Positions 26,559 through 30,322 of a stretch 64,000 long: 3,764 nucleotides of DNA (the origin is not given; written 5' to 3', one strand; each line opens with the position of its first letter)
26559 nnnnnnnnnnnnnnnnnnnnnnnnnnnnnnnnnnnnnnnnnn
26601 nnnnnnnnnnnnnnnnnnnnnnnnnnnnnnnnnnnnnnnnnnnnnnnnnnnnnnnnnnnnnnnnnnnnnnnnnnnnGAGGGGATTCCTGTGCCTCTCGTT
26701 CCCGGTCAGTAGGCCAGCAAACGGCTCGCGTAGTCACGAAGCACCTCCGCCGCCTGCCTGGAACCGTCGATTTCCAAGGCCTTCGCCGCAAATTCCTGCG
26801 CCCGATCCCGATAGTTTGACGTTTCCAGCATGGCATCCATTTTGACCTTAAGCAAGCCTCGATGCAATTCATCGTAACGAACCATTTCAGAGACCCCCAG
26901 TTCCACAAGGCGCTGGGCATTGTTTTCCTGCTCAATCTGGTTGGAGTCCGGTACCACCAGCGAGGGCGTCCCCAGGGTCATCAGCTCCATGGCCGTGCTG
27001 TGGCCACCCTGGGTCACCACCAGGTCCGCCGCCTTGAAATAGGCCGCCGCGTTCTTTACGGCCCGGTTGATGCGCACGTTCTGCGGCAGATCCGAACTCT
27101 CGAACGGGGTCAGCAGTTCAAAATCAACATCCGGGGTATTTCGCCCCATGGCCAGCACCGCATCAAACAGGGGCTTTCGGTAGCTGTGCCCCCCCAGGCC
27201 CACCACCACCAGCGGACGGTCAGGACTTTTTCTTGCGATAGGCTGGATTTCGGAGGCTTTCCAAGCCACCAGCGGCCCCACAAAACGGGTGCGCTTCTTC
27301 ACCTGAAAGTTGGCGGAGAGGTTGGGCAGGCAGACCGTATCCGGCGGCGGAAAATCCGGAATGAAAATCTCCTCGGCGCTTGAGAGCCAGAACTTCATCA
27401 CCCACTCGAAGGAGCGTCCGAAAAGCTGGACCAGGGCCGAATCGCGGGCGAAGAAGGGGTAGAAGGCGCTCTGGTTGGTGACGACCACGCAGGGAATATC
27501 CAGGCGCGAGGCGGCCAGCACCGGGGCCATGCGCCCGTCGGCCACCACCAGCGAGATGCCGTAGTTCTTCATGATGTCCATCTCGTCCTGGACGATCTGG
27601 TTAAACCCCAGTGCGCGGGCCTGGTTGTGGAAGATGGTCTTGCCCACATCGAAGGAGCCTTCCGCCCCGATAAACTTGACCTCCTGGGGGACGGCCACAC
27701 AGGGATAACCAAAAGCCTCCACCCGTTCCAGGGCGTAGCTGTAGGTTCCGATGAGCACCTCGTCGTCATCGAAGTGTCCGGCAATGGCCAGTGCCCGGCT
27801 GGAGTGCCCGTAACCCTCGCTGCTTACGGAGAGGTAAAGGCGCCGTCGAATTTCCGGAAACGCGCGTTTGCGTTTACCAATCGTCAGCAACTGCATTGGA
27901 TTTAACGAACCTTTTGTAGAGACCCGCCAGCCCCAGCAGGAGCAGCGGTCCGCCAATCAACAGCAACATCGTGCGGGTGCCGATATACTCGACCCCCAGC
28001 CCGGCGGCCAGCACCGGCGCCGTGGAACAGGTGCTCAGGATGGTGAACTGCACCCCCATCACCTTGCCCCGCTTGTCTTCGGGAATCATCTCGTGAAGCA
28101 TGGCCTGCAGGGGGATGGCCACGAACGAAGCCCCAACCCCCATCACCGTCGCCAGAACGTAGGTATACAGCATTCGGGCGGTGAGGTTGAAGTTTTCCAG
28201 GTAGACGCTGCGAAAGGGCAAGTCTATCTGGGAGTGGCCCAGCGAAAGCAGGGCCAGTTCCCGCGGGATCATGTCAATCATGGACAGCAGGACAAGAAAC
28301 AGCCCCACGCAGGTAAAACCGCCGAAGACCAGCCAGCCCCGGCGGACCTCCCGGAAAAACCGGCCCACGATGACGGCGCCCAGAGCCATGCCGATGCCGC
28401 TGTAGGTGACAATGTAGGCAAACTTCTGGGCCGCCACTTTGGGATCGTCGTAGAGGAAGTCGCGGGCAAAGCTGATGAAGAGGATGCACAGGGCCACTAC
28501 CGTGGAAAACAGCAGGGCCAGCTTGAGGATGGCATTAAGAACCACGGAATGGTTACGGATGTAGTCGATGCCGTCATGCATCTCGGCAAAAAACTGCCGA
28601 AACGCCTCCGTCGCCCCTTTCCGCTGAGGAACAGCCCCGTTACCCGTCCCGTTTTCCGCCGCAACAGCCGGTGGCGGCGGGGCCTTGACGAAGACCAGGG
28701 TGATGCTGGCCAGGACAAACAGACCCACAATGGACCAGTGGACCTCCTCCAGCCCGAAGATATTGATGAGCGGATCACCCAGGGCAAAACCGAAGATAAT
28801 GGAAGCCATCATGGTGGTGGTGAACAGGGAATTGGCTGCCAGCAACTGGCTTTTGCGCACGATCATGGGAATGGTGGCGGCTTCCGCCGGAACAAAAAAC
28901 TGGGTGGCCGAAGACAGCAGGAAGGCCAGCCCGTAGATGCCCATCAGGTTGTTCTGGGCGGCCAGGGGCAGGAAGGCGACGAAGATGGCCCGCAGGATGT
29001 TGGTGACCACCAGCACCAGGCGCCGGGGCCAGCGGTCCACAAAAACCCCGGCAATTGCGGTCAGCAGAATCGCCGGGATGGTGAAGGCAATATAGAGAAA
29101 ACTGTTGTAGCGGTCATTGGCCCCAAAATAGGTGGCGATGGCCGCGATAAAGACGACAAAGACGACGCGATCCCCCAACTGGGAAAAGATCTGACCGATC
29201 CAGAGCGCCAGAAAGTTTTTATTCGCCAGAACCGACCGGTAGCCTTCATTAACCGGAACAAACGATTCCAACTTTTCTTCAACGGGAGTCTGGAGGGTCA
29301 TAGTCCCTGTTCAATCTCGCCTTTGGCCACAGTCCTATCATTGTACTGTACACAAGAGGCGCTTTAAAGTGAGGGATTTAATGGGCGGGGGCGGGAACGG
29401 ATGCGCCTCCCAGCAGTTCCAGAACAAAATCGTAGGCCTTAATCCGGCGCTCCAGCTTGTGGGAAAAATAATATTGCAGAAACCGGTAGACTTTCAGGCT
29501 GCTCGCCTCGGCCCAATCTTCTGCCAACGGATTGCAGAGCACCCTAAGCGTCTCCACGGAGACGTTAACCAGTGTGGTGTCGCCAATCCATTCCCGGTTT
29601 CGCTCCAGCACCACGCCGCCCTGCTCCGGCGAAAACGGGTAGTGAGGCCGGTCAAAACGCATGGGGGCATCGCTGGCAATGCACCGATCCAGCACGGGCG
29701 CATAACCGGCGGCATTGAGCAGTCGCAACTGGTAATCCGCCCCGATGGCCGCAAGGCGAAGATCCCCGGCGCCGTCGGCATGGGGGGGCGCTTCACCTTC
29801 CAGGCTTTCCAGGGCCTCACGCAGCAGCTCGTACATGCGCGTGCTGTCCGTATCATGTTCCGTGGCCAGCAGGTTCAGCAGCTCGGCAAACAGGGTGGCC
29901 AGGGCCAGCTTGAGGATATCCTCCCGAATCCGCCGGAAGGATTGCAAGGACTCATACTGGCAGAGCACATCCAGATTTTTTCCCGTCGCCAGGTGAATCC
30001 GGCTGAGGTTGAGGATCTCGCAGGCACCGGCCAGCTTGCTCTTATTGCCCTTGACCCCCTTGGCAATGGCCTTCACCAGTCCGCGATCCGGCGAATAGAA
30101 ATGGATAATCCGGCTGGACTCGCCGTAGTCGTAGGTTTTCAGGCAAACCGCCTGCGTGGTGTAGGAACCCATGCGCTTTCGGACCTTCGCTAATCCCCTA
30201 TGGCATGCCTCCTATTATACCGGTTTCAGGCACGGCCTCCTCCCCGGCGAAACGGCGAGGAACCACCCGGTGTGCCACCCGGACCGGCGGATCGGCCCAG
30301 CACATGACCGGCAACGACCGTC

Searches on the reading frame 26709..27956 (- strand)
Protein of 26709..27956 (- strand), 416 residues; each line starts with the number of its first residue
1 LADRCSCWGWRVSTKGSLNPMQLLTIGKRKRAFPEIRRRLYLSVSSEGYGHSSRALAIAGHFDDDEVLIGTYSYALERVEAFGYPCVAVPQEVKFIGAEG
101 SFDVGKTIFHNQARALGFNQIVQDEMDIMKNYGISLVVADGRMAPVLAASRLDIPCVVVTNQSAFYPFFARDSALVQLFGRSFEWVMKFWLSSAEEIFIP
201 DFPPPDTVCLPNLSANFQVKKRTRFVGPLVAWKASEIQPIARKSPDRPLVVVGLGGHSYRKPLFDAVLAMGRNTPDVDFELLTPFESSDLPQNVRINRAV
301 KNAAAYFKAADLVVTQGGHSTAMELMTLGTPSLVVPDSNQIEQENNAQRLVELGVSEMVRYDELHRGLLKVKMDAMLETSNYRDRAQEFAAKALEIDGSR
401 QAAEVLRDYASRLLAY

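Call 31: search_protein_families(library=pfam, proteins=[window:26709-27956:-], max_evalue=0.001)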
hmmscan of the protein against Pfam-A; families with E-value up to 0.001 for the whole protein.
window:26709-27956:- (416 aa): 3 families
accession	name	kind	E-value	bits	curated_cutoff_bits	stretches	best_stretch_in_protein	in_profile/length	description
PF04101.22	Glyco_tran_28_C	-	1.1e-16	61.8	22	1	289-388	53-153/166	Glycosyltransferase family 28 C-terminal domain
PF13528.12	Glyco_trans_1_3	-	7.1e-12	45.6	25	1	43-164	6-126/322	Glycosyl transferase family 1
PF06722.18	EryCIII-like_C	-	2.9e-08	34.2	31.7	1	288-394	27-130/145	Erythromycin biosynthesis protein CIII-like, C-terminal domain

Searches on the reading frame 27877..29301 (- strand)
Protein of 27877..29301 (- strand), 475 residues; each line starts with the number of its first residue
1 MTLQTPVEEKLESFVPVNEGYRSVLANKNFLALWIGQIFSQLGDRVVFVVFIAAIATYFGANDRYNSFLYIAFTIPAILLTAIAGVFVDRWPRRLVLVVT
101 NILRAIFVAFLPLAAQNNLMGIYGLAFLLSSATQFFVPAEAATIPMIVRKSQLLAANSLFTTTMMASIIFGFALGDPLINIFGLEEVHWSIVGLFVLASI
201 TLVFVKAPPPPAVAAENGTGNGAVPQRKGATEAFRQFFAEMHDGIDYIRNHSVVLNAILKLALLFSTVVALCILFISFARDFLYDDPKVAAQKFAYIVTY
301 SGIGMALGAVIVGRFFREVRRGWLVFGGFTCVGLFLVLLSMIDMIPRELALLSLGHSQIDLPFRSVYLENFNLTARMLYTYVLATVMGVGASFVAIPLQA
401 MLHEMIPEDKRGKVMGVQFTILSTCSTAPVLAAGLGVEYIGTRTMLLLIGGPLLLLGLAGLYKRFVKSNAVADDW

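Call 31: search_protein_families(library=pfam, proteins=[window:27877-29301:-], max_evalue=0.001)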
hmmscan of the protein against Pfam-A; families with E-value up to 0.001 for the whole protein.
window:27877-29301:- (475 aa): 2 families
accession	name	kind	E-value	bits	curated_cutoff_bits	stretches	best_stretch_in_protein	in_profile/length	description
PF07690.21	MFS_1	-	6.2e-33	114.6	33.4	2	33-342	1-291/347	Major Facilitator Superfamily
PF05977.19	MFS_3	-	1.7e-09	37.1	27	1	25-345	7-307/524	Transmembrane secretion effector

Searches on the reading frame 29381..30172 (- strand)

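Call 31: search_protein_families(library=pfam, proteins=[window:29381-30172:-], max_evalue=0.001)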
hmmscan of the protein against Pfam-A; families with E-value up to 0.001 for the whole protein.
window:29381-30172:- (264 aa): 2 families
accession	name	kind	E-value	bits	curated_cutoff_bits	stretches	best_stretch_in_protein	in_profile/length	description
PF11967.14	RecO_N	-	5.2e-19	68.5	27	1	1-79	1-80/80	Recombination protein O N terminal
PF02565.21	RecO_C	-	2.2e-13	50.7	22.1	1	83-246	1-155/157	Recombination protein O C terminal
